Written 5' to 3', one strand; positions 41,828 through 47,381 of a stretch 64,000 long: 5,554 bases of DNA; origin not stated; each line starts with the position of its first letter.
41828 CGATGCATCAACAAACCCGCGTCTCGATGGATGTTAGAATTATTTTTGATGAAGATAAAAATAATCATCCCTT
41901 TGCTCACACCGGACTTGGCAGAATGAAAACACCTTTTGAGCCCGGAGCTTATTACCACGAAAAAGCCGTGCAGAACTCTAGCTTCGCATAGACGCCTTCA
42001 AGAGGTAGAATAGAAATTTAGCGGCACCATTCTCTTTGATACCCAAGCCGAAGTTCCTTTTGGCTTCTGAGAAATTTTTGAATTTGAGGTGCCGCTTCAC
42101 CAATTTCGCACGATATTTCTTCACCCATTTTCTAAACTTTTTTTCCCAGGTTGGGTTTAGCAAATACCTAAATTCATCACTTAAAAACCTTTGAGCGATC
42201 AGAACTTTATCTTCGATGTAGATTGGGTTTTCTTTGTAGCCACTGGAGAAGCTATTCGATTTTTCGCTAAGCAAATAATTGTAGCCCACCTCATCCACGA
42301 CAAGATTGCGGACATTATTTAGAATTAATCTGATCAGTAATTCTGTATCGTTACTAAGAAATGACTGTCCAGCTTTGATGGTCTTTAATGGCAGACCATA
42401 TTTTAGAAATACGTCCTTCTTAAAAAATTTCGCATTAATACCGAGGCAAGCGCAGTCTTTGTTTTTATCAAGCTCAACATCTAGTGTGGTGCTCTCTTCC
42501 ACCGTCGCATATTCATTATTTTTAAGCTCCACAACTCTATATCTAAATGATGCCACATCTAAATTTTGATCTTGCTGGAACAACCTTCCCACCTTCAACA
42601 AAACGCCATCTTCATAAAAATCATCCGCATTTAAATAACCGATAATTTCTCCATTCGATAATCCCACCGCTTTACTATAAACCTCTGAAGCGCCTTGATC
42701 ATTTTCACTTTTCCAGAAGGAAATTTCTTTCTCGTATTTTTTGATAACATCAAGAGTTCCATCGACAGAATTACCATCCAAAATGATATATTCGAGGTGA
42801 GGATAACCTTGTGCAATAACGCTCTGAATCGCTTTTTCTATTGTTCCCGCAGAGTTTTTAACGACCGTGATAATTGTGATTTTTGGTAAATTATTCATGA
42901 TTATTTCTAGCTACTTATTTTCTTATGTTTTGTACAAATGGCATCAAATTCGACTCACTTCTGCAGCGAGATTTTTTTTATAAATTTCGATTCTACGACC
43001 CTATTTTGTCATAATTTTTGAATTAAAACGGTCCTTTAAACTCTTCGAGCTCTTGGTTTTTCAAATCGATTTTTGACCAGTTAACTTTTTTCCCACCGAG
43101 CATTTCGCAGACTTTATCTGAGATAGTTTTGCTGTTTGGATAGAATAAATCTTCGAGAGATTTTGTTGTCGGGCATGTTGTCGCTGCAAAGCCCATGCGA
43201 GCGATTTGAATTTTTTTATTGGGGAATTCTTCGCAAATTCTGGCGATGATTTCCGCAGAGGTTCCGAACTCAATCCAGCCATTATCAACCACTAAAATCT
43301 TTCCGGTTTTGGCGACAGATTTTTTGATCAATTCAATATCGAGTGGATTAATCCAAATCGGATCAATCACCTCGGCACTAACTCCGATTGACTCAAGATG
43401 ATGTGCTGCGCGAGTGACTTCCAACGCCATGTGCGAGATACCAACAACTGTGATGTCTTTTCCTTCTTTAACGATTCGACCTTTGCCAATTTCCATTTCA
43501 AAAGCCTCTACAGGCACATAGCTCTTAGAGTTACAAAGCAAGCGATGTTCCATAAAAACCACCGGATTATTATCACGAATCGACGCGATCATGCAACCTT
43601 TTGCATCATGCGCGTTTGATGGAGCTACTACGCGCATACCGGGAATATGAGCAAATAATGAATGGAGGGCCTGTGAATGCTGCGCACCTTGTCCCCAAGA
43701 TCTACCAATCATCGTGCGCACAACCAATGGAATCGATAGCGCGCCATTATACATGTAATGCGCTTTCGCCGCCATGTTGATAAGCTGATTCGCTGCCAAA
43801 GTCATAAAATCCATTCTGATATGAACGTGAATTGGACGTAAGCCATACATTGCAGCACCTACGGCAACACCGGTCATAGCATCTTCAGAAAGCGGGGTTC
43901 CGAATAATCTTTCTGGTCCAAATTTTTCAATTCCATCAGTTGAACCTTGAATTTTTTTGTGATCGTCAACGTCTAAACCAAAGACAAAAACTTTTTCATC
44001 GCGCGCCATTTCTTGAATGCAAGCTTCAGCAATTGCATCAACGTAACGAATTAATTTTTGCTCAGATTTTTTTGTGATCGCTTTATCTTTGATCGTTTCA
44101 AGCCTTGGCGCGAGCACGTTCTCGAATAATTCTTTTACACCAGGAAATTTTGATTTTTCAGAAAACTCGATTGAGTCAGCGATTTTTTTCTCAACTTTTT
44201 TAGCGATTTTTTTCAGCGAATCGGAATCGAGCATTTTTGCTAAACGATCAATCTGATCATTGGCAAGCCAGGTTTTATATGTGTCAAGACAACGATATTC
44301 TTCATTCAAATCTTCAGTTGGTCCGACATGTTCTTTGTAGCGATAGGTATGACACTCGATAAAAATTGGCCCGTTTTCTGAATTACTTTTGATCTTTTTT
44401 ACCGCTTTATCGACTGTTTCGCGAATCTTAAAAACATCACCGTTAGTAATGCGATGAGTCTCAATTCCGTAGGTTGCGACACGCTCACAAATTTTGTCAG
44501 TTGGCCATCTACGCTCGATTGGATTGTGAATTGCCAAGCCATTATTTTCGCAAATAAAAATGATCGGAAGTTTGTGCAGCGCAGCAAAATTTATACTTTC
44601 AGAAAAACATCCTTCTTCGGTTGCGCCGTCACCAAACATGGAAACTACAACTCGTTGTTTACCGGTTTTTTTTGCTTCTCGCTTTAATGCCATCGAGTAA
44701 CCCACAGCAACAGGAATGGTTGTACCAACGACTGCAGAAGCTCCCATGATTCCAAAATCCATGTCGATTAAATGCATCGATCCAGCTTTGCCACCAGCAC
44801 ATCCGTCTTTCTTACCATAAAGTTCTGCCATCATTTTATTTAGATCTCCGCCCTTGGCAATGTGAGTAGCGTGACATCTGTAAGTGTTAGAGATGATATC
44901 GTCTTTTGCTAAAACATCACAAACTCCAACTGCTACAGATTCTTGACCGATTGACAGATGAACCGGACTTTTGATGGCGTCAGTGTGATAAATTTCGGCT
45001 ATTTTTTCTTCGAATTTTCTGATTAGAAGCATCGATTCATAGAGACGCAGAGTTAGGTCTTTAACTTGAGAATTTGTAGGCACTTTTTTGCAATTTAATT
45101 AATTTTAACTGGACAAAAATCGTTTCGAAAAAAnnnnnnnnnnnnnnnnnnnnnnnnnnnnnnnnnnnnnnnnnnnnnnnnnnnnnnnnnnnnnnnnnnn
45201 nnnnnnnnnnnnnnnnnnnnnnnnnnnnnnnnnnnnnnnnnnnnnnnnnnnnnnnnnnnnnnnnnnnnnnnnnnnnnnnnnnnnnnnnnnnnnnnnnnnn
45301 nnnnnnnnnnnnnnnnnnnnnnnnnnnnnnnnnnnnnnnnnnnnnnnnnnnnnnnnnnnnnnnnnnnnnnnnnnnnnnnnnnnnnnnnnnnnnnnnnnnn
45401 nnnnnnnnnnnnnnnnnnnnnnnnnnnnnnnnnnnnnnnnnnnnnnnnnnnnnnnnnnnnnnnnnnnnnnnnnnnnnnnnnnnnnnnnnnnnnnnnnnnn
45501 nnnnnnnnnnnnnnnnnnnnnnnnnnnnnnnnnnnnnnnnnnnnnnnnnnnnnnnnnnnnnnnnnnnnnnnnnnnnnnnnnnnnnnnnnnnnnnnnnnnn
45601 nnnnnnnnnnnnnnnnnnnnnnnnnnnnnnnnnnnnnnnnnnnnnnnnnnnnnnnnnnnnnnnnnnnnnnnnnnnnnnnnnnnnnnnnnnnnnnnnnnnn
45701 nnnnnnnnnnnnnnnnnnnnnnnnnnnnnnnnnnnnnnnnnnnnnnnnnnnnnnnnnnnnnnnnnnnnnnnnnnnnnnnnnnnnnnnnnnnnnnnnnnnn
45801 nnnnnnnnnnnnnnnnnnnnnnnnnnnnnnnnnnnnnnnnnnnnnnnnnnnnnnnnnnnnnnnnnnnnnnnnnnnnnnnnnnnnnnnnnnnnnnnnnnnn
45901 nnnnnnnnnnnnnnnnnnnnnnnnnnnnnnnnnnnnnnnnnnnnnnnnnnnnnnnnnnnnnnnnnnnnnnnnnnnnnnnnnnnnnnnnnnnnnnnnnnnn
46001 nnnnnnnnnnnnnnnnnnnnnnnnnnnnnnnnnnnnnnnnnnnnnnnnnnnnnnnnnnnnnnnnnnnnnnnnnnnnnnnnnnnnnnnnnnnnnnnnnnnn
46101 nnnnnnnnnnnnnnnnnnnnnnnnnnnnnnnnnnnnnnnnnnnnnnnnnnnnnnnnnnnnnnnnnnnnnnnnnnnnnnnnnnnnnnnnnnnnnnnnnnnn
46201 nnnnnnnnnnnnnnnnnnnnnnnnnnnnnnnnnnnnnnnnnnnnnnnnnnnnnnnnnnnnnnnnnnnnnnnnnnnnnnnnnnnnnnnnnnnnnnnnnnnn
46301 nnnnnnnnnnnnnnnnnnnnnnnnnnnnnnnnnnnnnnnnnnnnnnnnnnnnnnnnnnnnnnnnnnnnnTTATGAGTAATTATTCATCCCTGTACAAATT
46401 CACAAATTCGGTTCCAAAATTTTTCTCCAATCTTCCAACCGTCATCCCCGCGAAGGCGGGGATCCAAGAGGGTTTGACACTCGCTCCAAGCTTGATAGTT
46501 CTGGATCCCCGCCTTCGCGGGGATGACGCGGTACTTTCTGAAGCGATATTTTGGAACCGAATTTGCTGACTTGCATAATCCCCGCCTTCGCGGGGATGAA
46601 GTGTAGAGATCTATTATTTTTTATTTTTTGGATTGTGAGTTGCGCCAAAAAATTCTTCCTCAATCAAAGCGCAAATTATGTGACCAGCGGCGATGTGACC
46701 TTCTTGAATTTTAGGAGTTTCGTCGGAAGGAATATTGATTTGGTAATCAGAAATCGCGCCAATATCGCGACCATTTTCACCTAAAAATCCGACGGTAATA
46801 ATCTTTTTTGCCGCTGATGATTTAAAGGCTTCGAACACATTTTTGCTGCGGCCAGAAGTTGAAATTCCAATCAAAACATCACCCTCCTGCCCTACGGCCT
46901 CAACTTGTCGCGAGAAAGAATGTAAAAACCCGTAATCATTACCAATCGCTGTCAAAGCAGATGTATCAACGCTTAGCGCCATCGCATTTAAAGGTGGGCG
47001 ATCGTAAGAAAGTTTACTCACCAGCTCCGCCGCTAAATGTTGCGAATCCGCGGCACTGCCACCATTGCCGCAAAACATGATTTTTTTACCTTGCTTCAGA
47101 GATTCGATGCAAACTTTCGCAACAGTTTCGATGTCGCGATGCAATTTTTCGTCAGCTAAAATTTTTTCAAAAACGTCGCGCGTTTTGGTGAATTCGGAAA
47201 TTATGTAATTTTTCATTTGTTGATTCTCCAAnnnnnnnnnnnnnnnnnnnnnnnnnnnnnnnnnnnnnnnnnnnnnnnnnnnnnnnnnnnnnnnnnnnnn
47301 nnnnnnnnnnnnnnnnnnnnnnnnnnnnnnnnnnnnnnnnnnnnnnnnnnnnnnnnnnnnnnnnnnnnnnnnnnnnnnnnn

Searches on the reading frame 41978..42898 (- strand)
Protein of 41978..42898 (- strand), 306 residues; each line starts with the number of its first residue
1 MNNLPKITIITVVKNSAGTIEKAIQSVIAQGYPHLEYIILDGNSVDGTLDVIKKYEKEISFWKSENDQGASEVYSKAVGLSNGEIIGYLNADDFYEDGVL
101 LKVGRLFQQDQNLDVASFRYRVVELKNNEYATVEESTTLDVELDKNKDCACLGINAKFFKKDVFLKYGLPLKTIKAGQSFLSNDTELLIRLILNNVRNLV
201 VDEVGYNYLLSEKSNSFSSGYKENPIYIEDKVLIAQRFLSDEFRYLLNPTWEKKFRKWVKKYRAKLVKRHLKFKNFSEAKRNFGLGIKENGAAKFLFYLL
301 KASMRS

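Call 17: search_protein_families(library=pfam, proteins=[window:41978-42898:-], max_evalue=0.00001)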
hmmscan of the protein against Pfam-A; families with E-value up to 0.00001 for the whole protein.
window:41978-42898:- (306 aa): 1 family
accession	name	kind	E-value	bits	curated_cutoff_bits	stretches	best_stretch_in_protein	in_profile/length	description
PF00535.33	Glycos_transf_2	-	4.1e-20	72.8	23.3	1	8-131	1-128/168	Glycosyl transferase family 2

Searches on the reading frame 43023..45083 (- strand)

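Call 17: search_protein_families(library=pfam, proteins=[window:43023-45083:-], max_evalue=0.00001)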
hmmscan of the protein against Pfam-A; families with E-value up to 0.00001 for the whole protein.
window:43023-45083:- (686 aa): 4 families
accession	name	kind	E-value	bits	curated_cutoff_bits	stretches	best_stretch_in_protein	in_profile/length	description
PF00676.26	E1_dh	-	2.5e-55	188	22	1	17-316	2-299/300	Dehydrogenase E1 component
PF02779.29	Transket_pyr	-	1.9e-31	109.5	27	1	345-517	3-172/174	Transketolase, pyrimidine binding domain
PF02780.25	Transketolase_C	-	6.2e-27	94.4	25.9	1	533-654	1-124/124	Transketolase, C-terminal domain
PF00456.26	Transketolase_N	-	3.2e-06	26.8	22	1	120-246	115-243/334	Transketolase, thiamine diphosphate binding domain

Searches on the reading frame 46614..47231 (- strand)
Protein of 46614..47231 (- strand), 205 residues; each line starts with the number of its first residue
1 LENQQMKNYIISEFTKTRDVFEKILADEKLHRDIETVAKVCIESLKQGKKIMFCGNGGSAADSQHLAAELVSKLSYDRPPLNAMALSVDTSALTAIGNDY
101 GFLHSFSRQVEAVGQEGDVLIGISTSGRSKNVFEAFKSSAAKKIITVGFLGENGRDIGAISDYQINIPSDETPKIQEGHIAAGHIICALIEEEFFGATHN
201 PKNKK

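Call 17: search_protein_families(library=pfam, proteins=[window:46614-47231:-], max_evalue=0.00001)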
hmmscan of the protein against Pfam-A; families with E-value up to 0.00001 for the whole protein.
window:46614-47231:- (205 aa): 1 family
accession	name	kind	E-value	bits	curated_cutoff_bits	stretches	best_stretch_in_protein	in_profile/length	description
PF13580.11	SIS_2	-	1.4e-23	83.9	27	1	19-150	8-137/138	SIS domain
